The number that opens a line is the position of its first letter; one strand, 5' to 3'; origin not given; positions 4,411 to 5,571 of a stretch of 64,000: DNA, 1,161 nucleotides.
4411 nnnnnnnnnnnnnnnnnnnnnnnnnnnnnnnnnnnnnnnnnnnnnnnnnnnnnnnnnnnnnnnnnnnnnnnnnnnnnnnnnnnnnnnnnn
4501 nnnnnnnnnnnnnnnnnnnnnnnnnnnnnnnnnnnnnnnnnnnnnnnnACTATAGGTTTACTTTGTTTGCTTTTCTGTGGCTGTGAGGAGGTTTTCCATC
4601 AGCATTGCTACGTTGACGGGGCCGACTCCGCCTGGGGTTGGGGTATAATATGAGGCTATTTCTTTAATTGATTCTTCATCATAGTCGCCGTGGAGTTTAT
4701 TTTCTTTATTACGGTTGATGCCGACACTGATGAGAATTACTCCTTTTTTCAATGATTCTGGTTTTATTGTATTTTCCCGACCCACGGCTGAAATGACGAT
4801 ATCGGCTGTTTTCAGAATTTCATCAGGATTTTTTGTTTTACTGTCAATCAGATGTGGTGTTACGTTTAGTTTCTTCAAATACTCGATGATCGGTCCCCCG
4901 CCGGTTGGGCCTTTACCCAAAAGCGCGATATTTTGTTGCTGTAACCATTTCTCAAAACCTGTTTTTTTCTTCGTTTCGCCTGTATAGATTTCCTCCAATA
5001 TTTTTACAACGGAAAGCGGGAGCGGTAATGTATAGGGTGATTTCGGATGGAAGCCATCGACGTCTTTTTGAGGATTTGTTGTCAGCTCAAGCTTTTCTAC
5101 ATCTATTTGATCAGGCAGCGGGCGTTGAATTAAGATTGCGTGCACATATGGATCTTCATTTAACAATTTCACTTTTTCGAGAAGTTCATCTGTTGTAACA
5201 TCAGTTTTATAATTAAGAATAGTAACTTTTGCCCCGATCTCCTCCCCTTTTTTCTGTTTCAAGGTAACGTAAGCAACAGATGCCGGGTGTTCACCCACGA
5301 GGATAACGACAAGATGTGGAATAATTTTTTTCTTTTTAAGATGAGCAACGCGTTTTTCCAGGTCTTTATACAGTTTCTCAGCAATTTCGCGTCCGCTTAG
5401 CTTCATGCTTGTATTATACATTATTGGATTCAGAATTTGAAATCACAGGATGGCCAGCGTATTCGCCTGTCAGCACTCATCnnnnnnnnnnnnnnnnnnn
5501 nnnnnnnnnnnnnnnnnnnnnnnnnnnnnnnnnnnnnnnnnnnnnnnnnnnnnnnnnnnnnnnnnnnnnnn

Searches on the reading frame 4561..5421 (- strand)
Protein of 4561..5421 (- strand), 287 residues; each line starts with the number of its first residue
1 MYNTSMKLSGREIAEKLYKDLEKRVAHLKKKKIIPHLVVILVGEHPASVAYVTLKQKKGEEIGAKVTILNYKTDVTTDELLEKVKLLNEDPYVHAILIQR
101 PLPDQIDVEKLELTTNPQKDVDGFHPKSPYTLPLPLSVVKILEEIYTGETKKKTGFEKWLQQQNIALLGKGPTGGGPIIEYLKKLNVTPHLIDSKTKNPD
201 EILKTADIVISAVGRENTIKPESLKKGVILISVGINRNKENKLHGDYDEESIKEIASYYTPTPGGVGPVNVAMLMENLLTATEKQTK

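Call 44: find_related_loci(query=A2, collection=genome_contigs, flank=10000)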
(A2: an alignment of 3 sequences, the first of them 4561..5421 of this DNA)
Query A2 (287 aa) in genome_contigs; peptide patterns used: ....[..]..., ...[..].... (x = any residue, [..] = any of these).
120 stretches matched a pattern; 19 encode a relative of the query (tblastn E <= 1e-3); 19 distinct loci.
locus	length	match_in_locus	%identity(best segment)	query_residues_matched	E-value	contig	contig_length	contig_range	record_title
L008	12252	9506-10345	76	6-285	1e-142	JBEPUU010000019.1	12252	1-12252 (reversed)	MAG: bacterium isolate 22E.metabat2_refined.014_sub NODE_4565_length_12252_cov_5.265557, whole genome shotgun sequence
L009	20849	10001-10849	76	5-286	1e-142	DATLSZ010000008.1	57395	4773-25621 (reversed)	MAG TPA_asm: Candidatus Acidiferrales bacterium isolate SMAG_U13943 k141_842907, whole genome shotgun sequence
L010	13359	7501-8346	73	6-286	5e-136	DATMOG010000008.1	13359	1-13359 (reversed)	MAG TPA_asm: Candidatus Sulfotelmatobacter sp. isolate SMAG_U12870 k141_2385994, whole genome shotgun sequence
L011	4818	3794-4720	66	5-286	1e-132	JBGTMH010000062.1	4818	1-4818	MAG: Patescibacteria group bacterium isolate JTS-RE358 k141_6067345, whole genome shotgun sequence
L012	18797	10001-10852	76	6-287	9e-143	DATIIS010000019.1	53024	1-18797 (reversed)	MAG TPA_asm: Candidatus Saccharimonadales bacterium isolate SMAG_U15671 k141_291803, whole genome shotgun sequence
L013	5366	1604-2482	70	1-286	5e-131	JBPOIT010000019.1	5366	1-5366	MAG: Candidatus Levyibacteriota bacterium isolate MAG_784 c_000000578625, whole genome shotgun sequence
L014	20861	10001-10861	69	5-287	3e-127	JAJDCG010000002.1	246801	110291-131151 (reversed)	MAG: Candidatus Levyibacteriota bacterium isolate OFTM197 OFTM197_1, whole genome shotgun sequence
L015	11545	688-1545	67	5-286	9e-127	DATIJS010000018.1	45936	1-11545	MAG TPA_asm: Candidatus Saccharimonadales bacterium isolate SMAG_U15697 k141_722237, whole genome shotgun sequence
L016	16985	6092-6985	65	6-286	2e-125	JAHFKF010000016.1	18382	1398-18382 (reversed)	MAG: Candidatus Levyibacteriota bacterium isolate nzgw403 NODE_1874_length_18383_cov_3.159566, whole genome shotgun sequ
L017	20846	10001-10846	67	5-287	1e-122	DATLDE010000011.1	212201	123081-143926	MAG TPA_asm: Candidatus Limnocylindrales bacterium isolate SMAG_U14342 k141_9992354, whole genome shotgun sequence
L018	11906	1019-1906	65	6-284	2e-122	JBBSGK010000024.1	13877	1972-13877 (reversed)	MAG: Candidatus Levyibacteriota bacterium isolate LS2_sbin.37 LS2_sbin.37_K_1164474_L_13877_cov_11.0000, whole genome sh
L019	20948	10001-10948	62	5-286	4e-121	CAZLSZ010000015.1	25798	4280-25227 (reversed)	MAG TPA_asm: uncultured Gammaproteobacteria bacterium isolate SRP170004_co1_21 genome assembly, contig: NODE_2834_length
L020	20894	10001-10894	62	5-286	1e-120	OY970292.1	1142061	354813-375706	MAG: Candidatus Levybacteria bacterium isolate MFD01916.bin.c.8 genome assembly, chromosome: 1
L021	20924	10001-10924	57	6-286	4e-114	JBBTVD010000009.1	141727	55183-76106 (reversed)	MAG: Patescibacteria group bacterium isolate H14-bin010_1 H14_bin010_1_000000000009, whole genome shotgun sequence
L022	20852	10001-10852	49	6-285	2e-89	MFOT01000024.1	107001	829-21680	MAG: Candidatus Levybacteria bacterium RIFCSPLOWO2_01_FULL_38_21 rifcsplowo2_01_scaffold_594, whole genome shotgun seque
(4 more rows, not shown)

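Call 49: search_protein_families(library=pfam, proteins=[L008:10366-12252:+], max_evalue=1)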
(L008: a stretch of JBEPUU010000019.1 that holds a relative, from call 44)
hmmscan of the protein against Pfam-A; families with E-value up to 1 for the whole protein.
L008:10366-12252:+ (629 aa): 6 families
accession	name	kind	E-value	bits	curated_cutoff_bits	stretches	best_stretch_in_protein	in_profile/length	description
PF04545.22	Sigma70_r4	-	2.9e-07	30.3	24.1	1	525-574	2-46/50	Sigma-70, region 4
PF08281.18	Sigma70_r4_2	-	1.6e-05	24.9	25.7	1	519-570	2-48/54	Sigma-70, region 4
PF04539.22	Sigma70_r3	-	0.0014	19.2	25.3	1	544-572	16-44/78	Sigma-70 region 3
PF04967.18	HTH_10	-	0.005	17.1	23.1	1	528-572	1-47/53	HTH DNA binding domain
PF04218.19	CENP-B_N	-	0.0052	16.8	21.2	1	524-571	3-45/53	CENP-B N-terminal DNA-binding domain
PF08975.16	2H-phosphodiest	-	0.09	13.2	21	1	527-582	47-103/116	Domain of unknown function (DUF1868)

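Call 81: find_related_loci(query=A2, collection=metagenome_contigs, flank=10000)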
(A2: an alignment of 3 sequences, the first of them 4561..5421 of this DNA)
Query A2 (287 aa) in metagenome_contigs; peptide patterns used: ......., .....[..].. (x = any residue, [..] = any of these).
305 stretches matched a pattern; 56 encode a relative of the query (tblastn E <= 1e-3); 56 distinct loci.
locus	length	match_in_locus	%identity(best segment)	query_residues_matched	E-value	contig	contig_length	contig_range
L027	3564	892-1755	82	1-287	2e-160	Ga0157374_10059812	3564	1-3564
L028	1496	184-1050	78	1-286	1e-161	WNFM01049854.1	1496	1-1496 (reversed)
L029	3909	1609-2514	74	1-287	1e-147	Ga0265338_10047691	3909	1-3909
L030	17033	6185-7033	76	5-286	2e-142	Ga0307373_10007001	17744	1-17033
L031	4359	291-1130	78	6-286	1e-144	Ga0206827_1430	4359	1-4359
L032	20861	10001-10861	78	1-287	7e-142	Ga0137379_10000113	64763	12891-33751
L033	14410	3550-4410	78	1-287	7e-142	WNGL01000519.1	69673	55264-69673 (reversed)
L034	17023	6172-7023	72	6-286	4e-138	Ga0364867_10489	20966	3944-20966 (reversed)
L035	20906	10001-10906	72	1-287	3e-138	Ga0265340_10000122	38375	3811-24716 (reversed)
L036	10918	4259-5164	72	1-287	1e-136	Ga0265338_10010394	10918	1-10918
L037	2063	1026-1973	66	1-287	3e-145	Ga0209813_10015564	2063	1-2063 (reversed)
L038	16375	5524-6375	74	5-287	9e-134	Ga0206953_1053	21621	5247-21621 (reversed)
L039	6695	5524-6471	64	1-285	8e-129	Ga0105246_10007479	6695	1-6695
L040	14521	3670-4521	64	1-287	3e-121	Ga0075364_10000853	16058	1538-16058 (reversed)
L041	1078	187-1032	65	6-286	1e-131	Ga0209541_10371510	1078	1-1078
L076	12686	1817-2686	78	1-286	8e-148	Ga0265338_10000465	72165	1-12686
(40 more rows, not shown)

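Call 84: search_protein_families(library=pfam, proteins=[L040:6184-7647:+, L040:7927-10707:+, L038:6441-8387:+, L038:8442-10847:+, L029:2567-3907:+, L040:10909-11556:+, L038:11003-11521:+, L038:11950-12561:+, L076:3067-3642:+, L034:7125-7757:+], max_evalue=0.01)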
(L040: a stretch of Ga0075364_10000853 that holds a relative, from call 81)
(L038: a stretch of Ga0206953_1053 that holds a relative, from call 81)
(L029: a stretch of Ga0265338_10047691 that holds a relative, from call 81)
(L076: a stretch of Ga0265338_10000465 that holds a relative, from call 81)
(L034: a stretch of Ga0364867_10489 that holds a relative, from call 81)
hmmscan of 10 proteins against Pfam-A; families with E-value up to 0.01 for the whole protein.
L040:6184-7647:+ (488 aa): 11 families
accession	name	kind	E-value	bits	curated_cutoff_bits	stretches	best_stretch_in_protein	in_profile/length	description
PF14493.12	HTH_40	-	5.5e-07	30.2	27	1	365-418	6-59/89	Helix-turn-helix domain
PF19610.4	DUF6115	-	6e-06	27.1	27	1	406-435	93-122/134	Family of unknown function (DUF6115)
PF25787.1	HTH_SB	-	6.6e-06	26.2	43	1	410-450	9-48/53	Sleeping Beauty transposase HTH domain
PF02796.21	HTH_7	-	9.8e-06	26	23.8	0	355-384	5-34/45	Helix-turn-helix domain of resolvase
PF08281.18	Sigma70_r4_2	-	2.2e-05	24.5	25.7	0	411-444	13-47/54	Sigma-70, region 4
PF13384.12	HTH_23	-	0.00015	21.9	24.6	0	409-443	3-36/50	Homeodomain-like domain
PF08069.17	Ribosomal_S13_N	-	0.0022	18.4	25.4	0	403-429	24-50/60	Ribosomal S13/S15 N-terminal domain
PF04542.20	Sigma70_r2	-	0.0032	17.7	24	1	91-166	1-68/71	Sigma-70 region 2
PF12840.13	HTH_20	-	0.0041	17.5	27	0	419-447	13-42/51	Helix-turn-helix domain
PF04545.22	Sigma70_r4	-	0.0041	17.1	24.1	0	267-318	1-48/50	Sigma-70, region 4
PF24409.1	wHTH-PRTase_assc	-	0.0067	16.9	27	0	416-465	3-53/83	wHTH-PRTase associated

L040:7927-10707:+ (927 aa): 10 families
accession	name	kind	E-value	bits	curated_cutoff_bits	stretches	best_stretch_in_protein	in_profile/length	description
PF00392.27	GntR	-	2.9e-26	91.3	27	2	31-90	1-60/64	Bacterial regulatory proteins, gntR family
PF13730.12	HTH_36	-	6.8e-06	26.2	25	1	140-169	26-55/55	Helix-turn-helix domain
PF01381.28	HTH_3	-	7.6e-05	23.1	23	0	508-545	6-43/55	Helix-turn-helix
PF12802.13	MarR_2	-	0.00079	20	27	0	144-174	25-55/61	MarR family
PF21984.2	DnaD_N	-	0.0013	19.3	27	0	139-175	35-71/101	DnaD N-terminal domain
PF13412.12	HTH_24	-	0.0017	18.3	21.9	0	503-528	9-34/48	Winged helix-turn-helix DNA-binding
PF02082.26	Rrf2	-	0.0021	18.6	30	0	55-101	24-69/132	Iron-dependent Transcriptional regulator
PF20432.4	Xre-like-HTH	-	0.0048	17.6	25.8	0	420-467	13-60/63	Antitoxin Xre-like helix-turn-helix domain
PF01978.25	TrmB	-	0.0049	17.1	25.6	0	144-181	27-63/68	Sugar-specific transcriptional regulator TrmB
PF13545.12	HTH_Crp_2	-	0.0071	16.7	27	0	509-533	20-44/70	Crp-like helix-turn-helix domain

L038:6441-8387:+ (649 aa): 0 families

L038:8442-10847:+ (802 aa): 1 family
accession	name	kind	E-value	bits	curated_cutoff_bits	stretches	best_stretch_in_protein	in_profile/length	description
PF00392.27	GntR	-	2.2e-15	56.5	27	2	37-81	17-61/64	Bacterial regulatory proteins, gntR family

L029:2567-3907:+ (447 aa): 3 families
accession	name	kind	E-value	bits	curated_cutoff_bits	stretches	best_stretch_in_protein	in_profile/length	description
PF00392.27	GntR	-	0.00059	19.9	27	1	42-84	17-59/64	Bacterial regulatory proteins, gntR family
PF14502.12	HTH_41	-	0.0024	17.7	25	1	46-87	3-44/48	Helix-turn-helix domain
PF13545.12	HTH_Crp_2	-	0.0036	17.7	27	0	51-82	24-56/70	Crp-like helix-turn-helix domain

L040:10909-11556:+ (216 aa): 1 family
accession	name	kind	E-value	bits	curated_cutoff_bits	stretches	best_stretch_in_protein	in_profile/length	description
PF13302.13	Acetyltransf_3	-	9.5e-05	23.6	25.4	1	80-184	36-137/138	Acetyltransferase (GNAT) domain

L038:11003-11521:+ (173 aa): 0 families

L038:11950-12561:+ (204 aa): 0 families

L076:3067-3642:+ (192 aa): 1 family
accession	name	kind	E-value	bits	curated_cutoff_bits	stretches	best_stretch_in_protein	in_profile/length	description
PF13302.13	Acetyltransf_3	-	0.0061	17.7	25.4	1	60-168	38-137/138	Acetyltransferase (GNAT) domain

L034:7125-7757:+ (211 aa): 1 family
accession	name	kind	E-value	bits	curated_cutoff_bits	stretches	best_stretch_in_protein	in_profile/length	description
PF02467.21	Whib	-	5.4e-16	59.3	23.6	1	12-77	1-64/65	Transcription factor WhiB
